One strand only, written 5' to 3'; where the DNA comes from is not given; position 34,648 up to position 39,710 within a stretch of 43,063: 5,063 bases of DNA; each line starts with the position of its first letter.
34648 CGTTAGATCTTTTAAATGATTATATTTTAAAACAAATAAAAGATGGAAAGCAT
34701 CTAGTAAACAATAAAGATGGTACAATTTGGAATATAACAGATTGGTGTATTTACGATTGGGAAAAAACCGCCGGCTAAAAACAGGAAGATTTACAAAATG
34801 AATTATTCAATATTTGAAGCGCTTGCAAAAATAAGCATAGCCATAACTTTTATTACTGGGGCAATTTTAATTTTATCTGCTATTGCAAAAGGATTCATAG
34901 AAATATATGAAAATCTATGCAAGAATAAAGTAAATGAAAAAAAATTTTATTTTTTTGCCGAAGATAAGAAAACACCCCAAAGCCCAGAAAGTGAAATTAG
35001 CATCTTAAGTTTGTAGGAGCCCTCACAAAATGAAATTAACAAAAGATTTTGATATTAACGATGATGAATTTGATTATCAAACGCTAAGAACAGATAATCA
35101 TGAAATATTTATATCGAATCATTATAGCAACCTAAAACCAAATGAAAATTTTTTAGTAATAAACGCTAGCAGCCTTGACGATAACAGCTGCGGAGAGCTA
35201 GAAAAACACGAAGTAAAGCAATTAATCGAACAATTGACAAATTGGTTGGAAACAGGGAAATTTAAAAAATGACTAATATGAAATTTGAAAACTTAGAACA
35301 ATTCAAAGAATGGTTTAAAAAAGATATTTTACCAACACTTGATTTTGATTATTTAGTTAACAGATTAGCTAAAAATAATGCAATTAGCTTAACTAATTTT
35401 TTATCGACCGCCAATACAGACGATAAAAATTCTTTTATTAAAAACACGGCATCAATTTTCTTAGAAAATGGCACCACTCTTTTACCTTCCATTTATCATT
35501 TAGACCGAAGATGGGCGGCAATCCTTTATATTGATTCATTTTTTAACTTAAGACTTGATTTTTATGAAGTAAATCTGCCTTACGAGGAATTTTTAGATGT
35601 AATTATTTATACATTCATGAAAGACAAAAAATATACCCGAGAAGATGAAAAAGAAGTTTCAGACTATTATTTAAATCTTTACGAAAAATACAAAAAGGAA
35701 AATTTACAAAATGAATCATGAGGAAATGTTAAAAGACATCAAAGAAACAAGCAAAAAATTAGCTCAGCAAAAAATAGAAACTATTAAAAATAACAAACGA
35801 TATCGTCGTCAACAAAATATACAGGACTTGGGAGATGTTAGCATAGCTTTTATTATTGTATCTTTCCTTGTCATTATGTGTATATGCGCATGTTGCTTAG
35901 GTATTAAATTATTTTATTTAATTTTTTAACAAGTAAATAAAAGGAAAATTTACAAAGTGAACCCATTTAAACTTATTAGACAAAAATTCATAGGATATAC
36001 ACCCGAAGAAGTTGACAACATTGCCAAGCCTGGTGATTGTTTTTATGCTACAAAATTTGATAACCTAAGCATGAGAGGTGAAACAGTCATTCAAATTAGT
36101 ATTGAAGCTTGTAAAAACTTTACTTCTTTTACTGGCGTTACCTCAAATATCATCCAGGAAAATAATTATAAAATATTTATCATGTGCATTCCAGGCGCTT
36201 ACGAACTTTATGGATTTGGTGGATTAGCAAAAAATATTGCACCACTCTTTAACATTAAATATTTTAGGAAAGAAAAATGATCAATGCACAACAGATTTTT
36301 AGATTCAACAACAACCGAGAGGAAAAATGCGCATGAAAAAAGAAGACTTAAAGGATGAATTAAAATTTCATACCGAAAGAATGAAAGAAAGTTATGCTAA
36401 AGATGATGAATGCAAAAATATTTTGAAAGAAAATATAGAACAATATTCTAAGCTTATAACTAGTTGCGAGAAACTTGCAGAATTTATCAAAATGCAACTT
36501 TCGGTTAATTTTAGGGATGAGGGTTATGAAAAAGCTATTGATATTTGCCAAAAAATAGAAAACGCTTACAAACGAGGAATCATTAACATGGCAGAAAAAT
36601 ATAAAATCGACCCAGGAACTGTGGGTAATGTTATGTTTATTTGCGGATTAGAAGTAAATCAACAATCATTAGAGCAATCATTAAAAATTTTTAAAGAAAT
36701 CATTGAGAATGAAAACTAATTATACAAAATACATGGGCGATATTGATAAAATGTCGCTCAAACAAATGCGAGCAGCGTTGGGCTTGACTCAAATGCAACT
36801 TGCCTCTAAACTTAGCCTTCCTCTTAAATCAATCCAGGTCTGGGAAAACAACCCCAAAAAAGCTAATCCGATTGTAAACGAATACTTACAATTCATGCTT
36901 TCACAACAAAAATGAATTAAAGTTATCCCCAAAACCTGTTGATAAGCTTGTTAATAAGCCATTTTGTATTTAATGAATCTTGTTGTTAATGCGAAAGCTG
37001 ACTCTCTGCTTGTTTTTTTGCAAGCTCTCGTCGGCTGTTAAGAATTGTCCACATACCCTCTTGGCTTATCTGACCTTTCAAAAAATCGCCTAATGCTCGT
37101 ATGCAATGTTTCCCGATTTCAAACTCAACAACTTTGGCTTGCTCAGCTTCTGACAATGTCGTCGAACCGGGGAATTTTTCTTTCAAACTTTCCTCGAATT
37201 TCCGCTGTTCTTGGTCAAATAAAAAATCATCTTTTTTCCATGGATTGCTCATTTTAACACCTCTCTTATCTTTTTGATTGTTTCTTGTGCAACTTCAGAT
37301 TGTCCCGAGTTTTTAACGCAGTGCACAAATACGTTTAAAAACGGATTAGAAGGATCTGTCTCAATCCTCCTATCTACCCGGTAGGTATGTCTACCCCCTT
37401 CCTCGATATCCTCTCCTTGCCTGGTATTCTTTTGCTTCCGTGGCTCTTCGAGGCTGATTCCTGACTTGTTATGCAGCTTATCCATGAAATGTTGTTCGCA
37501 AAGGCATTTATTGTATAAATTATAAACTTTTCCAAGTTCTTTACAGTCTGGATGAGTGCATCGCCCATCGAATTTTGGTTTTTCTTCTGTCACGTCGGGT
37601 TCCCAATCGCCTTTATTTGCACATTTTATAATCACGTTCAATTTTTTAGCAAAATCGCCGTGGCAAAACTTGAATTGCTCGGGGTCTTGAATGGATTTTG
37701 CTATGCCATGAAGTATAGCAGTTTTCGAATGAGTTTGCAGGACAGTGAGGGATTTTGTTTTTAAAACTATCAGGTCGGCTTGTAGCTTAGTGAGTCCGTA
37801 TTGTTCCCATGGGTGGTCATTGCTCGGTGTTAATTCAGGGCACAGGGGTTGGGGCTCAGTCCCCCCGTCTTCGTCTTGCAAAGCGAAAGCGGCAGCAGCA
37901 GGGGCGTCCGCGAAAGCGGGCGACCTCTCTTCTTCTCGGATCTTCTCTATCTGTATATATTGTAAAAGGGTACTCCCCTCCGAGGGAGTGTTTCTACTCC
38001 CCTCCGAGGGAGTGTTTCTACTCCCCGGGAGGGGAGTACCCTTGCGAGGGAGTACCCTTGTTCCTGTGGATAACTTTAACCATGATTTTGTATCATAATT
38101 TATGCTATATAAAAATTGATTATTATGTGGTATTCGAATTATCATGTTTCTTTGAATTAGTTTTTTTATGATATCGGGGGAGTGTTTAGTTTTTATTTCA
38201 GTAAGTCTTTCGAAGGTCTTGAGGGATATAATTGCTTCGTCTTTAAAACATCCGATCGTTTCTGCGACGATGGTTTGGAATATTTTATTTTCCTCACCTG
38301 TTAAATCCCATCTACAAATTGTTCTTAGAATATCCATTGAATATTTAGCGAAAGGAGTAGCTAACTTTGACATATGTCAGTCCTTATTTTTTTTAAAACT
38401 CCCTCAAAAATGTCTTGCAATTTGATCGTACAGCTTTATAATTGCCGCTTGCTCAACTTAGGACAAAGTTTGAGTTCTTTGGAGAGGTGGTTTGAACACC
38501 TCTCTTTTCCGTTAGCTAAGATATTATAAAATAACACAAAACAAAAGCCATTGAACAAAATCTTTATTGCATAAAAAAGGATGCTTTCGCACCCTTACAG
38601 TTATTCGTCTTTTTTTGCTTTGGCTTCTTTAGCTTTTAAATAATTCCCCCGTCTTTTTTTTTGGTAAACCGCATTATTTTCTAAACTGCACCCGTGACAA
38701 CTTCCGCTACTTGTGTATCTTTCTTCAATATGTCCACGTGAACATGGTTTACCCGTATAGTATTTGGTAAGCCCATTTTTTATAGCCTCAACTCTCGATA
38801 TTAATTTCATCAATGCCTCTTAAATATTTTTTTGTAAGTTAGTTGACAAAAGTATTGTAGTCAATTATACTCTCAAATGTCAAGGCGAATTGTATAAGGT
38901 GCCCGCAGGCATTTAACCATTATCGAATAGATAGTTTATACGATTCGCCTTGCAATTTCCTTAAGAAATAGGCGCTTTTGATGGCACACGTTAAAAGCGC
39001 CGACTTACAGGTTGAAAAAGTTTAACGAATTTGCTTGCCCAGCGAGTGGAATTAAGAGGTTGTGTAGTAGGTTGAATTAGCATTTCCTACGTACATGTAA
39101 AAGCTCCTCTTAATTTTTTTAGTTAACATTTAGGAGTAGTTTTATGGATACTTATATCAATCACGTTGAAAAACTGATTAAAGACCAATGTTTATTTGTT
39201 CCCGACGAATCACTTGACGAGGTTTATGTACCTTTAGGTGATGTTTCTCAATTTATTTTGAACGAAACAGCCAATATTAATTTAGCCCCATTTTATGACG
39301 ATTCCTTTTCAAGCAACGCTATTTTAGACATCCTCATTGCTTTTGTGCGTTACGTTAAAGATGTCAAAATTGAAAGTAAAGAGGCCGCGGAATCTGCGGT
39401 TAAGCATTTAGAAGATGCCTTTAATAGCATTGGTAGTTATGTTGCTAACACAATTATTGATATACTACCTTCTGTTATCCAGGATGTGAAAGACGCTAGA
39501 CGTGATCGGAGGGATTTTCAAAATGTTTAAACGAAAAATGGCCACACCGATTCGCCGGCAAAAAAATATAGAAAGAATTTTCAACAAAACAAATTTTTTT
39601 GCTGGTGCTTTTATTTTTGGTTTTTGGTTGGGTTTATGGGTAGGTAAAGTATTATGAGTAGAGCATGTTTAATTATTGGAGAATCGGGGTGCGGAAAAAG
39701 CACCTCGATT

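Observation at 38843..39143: Interlocked divergent promoters and a 6S-like terminated leader guarding the replication/recombination/lysis operon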

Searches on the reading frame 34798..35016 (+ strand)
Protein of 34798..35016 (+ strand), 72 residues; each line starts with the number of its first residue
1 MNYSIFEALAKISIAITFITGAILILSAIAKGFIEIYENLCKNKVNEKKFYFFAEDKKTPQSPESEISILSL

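Call 60: search_protein_families(library=phrogs, proteins=[window:34798-35016:+], max_evalue=0.01)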
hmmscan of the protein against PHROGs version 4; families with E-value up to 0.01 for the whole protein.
window:34798-35016:+ (72 aa): 1 family
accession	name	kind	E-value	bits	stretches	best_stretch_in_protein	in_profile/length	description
phrog_13023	-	unknown function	0.0093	16.9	0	37-56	21-40/63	-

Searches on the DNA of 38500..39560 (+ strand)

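Call 8: search_dna_similar(query=window:38560-39560:+, collection=phages, mode=distant, max_rows=30)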
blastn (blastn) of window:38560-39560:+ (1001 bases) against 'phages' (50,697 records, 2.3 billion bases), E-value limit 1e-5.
No match.

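Call 9: search_rna_families(source=window, start=38500, end=39300, threshold=evalue, max_evalue=10)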
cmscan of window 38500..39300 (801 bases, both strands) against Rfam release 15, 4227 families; matches with E-value up to 10: 5.
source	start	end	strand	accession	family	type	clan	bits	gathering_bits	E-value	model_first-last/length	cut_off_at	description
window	39093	39194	-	RF00422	SCARNA24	Gene; snRNA; snoRNA; scaRNA;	CL00018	17.4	70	6.4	1-130/130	no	Small Cajal body specific RNA 24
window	38882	38951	+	RF03607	mir-9447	Gene; miRNA;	-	16.8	67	3.3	1-68/68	no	mir-9447 microRNA precursor family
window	38721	38785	-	RF03133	S4-Fusobacteriales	Cis-reg; leader;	CL00119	15.9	48.8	9.8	1-60/60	no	S4-Fusobacteriales ribosomal protein leader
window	38882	38951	+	RF03762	MIR859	Gene; miRNA;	-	15.3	130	9.1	1-128/128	no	MIR859 microRNA precursor family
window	38956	39017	+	RF01493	rli37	Gene; sRNA;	-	12.3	90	9.7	1-247/247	no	Listeria sRNA rli37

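Call 33: search_dna_similar(query=window:38835-39145:+, collection=phages, mode=distant, max_evalue=5, max_rows=15)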
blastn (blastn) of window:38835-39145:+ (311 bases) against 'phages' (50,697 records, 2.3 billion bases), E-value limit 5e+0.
Records with a match: 9; places in all: 9; records where one place covers at least 80% of the query: 0.
Best place of each record, by identity: 90-95% 2; 80-90% 7.
By first word of the organism name: Klebsiella 5; Tenacibaculum 2; Stenotrophomonas 1; Dipodfec 1.
By host as written in the record: Klebsiella pneumoniae 3; Tenacibaculum sp. 2; Klebsiella pneumoniae KLEB009 1; Klebsiella pneumoniae ATCC 700603 1; Stenotrophomonas maltophilia 1; Dipodomys merriami 1.
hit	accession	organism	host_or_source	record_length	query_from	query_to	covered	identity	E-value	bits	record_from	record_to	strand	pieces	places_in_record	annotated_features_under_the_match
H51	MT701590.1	Klebsiella phage Miami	Klebsiella pneumoniae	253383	172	203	10%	88.2%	4e+0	37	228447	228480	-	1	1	hypothetical protein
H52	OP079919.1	Klebsiella phage KPN8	Klebsiella pneumoniae KLEB009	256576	172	203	10%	88.2%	4e+0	37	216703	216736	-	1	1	hypothetical protein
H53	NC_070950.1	Klebsiella phage Miami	Klebsiella pneumoniae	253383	172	203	10%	88.2%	4e+0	37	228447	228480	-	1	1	hypothetical protein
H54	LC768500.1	Klebsiella phage phiKp_32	Klebsiella pneumoniae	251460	172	203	10%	88.2%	4e+0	37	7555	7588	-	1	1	hypothetical protein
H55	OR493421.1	Klebsiella phage YC1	Klebsiella pneumoniae ATCC 700603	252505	172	203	10%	88.2%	4e+0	37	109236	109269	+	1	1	hypothetical protein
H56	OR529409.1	Stenotrophomonas phage BUCTxx100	Stenotrophomonas maltophilia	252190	172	203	10%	88.2%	4e+0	37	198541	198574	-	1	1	hypothetical protein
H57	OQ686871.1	Dipodfec virus UOA04_Rod_504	Dipodomys merriami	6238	254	284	10%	87.5%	4e+0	37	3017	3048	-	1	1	DNA pilot protein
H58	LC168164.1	Tenacibaculum phage pT24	Tenacibaculum sp.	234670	262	290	9%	90.0%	4e+0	38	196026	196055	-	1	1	hypothetical protein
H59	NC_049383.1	Tenacibaculum phage pT24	Tenacibaculum sp.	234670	262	290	9%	90.0%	4e+0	38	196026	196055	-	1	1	hypothetical protein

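Call 84: build_rna_model(alignment_id=A2, structure=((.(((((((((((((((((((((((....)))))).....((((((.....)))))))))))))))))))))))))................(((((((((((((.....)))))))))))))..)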
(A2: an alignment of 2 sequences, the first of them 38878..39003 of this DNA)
Model R2 built from alignment A2 (2 sequences, 126 columns); structure: as given.
model positions 126; base pairs 44; branch points 2; effective number of sequences 0.61; information 0.591 bits per position. Calibrated on 0.2 Mb of random sequence (short: E-values are rough).
structure used (alignment columns):
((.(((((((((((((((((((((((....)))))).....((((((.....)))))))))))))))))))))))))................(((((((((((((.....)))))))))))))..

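Call 85: search_with_rna_model(model_id=R2, sources=[window, L001, L002, L003, L004, L005, L006, L007, L072, L073, L074], max_evalue=10)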
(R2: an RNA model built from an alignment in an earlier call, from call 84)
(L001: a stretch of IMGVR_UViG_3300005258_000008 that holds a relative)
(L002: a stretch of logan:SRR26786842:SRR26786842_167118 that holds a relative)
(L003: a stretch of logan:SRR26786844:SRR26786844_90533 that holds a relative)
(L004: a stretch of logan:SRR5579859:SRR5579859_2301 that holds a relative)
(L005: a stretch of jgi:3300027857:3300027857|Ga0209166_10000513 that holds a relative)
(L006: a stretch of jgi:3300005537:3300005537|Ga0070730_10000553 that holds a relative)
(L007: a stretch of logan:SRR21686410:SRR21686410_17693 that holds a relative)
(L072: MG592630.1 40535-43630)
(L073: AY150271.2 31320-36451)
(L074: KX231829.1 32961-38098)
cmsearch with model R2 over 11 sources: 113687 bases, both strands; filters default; matches with E-value up to 10: 3.
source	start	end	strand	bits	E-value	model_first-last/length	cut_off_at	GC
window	38878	39003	+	155.5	3.2e-39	1-126/126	no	0.42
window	38843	38955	-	27.9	2.2e-05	1-126/126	no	0.36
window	38969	39035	-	12.5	0.26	1-126/126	no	0.42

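Call 99: search_with_rna_model(model_id=R2, sources=[L075, L076, L077, L078, L079, L080, L081, L082, L083, L084, L085, L086, L087, L088, L089, L090, L091, L092, L093, L094, L095, L096, L097, L098, L099, L100, L101, L102, L103, L104, L105, L106, L107, L108, L109, L110, L111, L112, L113, L114, L115, L116, L117, L118, L119, L120, L121, L122, L123, L124, L125, L126, L127, L128, L129, L130, L131, L132, L133, L134, L135, L136, L137, L138, L139, L140, L141, L142, L143, L144, L145, L146, L147, L148, L149, L150, L151, L152, L153, L154], max_evalue=10)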
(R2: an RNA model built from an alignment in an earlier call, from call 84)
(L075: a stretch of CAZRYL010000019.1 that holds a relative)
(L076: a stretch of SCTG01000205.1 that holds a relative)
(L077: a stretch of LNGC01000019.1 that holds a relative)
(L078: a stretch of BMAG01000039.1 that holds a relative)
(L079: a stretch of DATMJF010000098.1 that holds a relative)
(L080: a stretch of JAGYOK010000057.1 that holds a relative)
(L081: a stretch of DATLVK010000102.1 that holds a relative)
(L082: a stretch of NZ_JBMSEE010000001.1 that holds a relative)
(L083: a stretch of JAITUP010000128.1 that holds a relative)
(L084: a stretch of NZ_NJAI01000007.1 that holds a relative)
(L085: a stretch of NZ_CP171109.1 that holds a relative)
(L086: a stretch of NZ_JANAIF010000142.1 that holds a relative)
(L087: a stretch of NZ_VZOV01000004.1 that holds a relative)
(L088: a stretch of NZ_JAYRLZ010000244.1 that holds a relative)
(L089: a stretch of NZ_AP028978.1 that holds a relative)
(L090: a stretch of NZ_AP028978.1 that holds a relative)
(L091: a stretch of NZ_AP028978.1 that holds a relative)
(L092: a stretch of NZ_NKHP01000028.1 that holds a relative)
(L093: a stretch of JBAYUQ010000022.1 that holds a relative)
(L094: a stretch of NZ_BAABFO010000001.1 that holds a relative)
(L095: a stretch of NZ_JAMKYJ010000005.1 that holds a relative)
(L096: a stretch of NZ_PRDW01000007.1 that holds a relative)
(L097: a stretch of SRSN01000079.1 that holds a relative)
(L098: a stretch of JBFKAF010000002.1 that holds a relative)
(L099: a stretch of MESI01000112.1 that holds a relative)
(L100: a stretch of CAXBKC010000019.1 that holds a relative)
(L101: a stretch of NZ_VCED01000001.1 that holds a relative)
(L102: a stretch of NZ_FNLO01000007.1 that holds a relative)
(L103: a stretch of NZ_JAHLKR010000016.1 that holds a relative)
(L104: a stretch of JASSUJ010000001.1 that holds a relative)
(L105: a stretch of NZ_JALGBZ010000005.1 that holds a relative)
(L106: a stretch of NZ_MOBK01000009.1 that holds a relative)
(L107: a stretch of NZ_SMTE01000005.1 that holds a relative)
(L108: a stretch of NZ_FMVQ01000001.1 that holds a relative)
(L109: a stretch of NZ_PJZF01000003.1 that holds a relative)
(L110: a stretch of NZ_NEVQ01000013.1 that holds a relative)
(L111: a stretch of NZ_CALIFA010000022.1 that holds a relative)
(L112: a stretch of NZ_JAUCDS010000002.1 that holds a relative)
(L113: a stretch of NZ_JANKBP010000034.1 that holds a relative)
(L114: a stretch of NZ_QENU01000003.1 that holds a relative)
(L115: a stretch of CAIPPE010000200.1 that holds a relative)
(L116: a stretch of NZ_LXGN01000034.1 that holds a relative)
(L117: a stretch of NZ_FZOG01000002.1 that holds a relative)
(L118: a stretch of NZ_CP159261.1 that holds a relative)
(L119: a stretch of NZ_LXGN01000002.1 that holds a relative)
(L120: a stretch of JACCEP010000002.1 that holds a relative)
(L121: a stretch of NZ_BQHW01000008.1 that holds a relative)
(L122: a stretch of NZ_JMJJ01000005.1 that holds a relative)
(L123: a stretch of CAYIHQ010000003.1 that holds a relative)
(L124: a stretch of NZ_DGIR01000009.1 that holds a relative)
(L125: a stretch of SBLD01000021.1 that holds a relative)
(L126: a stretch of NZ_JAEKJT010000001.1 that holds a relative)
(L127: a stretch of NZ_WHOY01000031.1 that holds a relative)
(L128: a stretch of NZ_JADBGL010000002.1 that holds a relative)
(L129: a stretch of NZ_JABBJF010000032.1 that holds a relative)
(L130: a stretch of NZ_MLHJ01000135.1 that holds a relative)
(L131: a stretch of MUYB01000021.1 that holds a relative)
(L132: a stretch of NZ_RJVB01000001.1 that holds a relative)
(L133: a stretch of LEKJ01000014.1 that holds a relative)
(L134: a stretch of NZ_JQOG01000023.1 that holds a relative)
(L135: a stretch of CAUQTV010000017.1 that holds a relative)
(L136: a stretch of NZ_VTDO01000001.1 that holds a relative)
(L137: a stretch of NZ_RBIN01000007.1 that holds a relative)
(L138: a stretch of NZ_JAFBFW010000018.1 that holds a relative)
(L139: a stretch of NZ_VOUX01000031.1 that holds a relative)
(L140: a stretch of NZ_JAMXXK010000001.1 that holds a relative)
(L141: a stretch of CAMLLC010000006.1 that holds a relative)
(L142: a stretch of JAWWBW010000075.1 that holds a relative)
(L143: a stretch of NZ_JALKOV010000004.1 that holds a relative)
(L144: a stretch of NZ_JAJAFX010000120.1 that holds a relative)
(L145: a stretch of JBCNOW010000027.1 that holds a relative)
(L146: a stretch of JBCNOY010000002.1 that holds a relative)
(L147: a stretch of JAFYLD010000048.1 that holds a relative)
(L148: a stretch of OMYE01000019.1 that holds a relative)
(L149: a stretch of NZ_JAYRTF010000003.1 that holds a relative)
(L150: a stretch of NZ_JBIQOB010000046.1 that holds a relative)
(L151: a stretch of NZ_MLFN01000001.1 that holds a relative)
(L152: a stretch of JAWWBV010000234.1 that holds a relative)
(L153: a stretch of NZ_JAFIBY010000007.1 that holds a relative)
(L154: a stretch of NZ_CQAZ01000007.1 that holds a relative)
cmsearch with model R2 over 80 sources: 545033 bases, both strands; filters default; matches with E-value up to 10: 2.
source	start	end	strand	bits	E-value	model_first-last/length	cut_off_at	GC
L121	1503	1619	-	16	0.15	1-126/126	no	0.59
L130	6513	6633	+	13.3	0.79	1-126/126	no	0.41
